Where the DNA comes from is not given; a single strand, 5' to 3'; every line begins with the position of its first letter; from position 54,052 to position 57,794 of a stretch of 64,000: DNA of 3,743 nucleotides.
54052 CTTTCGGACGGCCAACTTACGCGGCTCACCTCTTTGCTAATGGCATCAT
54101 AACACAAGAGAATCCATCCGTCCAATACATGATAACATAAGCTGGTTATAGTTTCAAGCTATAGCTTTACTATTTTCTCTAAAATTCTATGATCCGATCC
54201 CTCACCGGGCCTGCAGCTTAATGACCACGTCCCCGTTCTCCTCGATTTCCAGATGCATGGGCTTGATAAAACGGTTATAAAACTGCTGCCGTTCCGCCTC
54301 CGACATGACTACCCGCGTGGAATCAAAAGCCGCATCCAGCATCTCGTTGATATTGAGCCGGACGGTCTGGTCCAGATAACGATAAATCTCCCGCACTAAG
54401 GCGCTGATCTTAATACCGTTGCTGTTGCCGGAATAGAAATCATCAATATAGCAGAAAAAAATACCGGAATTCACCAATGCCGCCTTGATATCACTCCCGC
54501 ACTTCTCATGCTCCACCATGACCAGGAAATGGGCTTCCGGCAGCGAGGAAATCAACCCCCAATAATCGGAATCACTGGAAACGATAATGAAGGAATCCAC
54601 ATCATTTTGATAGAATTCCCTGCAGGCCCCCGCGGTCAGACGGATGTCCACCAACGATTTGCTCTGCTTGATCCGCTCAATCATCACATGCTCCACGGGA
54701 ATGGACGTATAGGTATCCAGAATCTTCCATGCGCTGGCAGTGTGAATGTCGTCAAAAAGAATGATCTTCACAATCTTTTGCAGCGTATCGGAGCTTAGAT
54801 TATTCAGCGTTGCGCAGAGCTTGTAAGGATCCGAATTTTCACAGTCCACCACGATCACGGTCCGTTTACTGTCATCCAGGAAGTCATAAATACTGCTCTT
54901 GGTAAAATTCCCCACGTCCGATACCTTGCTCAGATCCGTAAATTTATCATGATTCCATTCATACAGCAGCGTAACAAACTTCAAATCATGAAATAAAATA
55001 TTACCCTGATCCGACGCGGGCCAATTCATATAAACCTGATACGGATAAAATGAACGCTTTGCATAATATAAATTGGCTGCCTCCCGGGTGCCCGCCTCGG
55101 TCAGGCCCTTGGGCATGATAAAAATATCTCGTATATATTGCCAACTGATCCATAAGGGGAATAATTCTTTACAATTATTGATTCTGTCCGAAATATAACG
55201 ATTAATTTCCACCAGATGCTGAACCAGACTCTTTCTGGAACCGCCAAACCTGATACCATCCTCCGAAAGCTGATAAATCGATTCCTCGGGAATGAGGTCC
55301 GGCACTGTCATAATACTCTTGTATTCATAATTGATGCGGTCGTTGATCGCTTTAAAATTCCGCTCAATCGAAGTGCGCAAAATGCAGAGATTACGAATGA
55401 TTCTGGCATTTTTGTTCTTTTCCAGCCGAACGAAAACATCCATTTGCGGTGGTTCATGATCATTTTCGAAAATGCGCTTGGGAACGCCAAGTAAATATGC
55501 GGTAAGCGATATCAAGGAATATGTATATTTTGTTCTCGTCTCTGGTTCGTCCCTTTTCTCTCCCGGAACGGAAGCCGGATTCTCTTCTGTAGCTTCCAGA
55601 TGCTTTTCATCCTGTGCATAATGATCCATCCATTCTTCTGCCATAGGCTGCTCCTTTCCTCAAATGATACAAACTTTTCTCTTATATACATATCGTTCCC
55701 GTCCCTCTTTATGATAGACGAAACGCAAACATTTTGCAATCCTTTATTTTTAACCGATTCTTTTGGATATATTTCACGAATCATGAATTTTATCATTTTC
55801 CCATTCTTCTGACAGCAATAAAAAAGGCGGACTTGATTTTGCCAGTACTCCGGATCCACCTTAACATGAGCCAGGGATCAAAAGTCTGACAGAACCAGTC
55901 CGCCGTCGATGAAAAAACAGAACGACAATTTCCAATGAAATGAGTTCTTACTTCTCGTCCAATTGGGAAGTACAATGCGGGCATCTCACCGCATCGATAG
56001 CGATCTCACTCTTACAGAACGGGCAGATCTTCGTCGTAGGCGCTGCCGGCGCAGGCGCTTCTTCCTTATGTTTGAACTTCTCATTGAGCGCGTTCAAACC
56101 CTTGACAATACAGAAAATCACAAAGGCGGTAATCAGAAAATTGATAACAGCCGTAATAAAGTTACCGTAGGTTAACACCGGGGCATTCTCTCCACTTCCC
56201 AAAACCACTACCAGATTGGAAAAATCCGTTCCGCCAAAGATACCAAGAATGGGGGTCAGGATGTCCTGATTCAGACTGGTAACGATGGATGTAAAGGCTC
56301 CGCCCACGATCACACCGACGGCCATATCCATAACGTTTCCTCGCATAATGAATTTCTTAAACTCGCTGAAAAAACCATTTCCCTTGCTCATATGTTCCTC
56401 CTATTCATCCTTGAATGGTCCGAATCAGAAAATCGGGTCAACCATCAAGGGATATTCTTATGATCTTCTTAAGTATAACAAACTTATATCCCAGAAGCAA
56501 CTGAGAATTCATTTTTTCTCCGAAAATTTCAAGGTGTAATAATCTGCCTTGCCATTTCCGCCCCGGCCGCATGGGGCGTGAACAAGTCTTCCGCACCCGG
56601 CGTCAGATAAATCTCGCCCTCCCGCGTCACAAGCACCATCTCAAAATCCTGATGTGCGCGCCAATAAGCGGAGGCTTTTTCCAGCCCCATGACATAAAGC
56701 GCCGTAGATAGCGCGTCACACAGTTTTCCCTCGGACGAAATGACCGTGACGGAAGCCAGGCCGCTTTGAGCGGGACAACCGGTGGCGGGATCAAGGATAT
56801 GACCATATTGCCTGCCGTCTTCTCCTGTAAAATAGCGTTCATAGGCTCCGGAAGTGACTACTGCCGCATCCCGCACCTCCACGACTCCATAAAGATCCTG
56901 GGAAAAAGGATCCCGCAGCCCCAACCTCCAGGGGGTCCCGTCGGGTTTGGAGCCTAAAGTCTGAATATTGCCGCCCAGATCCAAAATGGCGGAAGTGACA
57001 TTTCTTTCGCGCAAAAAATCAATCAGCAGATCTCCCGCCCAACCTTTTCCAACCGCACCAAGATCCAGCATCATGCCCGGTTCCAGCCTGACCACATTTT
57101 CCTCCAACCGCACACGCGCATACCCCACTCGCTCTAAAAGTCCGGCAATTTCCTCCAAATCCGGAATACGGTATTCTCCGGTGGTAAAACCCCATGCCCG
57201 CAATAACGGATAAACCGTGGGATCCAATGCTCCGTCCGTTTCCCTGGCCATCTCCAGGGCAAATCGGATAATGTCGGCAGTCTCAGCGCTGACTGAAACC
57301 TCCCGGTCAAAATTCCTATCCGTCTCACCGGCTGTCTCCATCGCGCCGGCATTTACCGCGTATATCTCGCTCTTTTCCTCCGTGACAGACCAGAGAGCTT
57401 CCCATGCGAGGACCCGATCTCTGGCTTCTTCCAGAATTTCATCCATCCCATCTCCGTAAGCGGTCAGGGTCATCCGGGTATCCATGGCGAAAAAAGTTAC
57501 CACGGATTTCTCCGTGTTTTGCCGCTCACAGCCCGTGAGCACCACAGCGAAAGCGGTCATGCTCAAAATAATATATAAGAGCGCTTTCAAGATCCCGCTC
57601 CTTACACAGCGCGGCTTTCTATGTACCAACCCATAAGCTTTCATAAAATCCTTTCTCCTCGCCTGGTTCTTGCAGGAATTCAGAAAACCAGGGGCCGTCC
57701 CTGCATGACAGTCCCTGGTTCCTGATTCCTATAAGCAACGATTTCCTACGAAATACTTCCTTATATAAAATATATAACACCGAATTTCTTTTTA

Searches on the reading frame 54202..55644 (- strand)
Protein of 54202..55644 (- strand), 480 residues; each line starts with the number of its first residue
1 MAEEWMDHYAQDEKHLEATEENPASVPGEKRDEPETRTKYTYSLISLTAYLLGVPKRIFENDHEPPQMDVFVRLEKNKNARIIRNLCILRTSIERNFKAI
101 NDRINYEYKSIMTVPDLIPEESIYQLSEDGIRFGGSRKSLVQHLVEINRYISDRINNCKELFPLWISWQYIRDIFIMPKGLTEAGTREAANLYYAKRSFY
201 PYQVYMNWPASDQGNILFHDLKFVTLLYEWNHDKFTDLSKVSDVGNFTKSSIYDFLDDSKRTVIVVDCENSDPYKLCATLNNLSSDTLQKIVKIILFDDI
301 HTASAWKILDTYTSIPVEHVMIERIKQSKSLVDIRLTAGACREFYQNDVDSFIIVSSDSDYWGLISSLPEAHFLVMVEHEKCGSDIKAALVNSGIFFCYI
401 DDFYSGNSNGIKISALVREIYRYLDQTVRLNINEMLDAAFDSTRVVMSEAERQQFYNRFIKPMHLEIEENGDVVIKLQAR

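Call 64: search_protein_families(library=pfam, proteins=[window:54202-55644:-], max_evalue=0.01)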
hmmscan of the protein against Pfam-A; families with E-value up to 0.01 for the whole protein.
window:54202-55644:- (480 aa): 1 family
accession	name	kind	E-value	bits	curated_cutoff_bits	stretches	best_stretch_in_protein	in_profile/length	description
PF01936.24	NYN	-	7.6e-07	30.2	24.2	1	264-375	4-120/145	NYN domain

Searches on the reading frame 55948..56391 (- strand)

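Call 64: search_protein_families(library=pfam, proteins=[window:55948-56391:-], max_evalue=0.01)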
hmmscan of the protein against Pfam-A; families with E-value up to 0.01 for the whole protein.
window:55948-56391:- (147 aa): 6 families
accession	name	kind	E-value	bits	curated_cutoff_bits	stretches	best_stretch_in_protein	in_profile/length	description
PF01741.23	MscL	-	1.1e-40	139.3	27.4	1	7-119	1-109/123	Large-conductance mechanosensitive channel, MscL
PF22747.2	Zn_ribbon_DUF2089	-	0.00036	21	27.6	1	123-144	1-22/32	DUF2089 zinc ribbon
PF10571.15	UPF0547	-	0.00067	20.2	29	1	121-140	1-20/26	Uncharacterised protein family UPF0547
PF23548.1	Zn_ribbon_FGT1_2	-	0.0055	16.7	27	0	123-134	23-34/35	FORGETTER1 second zinc ribbon domain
PF12773.13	DZR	-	0.0064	17.1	27.3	1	123-145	1-23/45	Double zinc ribbon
PF13248.11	Zn_ribbon_3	-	0.0094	15.8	27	0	120-140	2-22/26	zinc-ribbon domain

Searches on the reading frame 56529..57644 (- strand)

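Call 64: search_protein_families(library=pfam, proteins=[window:56529-57644:-], max_evalue=0.01)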
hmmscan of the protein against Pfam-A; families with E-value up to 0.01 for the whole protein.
window:56529-57644:- (371 aa): 1 family
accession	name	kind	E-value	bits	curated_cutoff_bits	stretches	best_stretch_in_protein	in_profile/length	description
PF02424.20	ApbE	-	5.1e-83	279.1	25.6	1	54-337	1-265/266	ApbE family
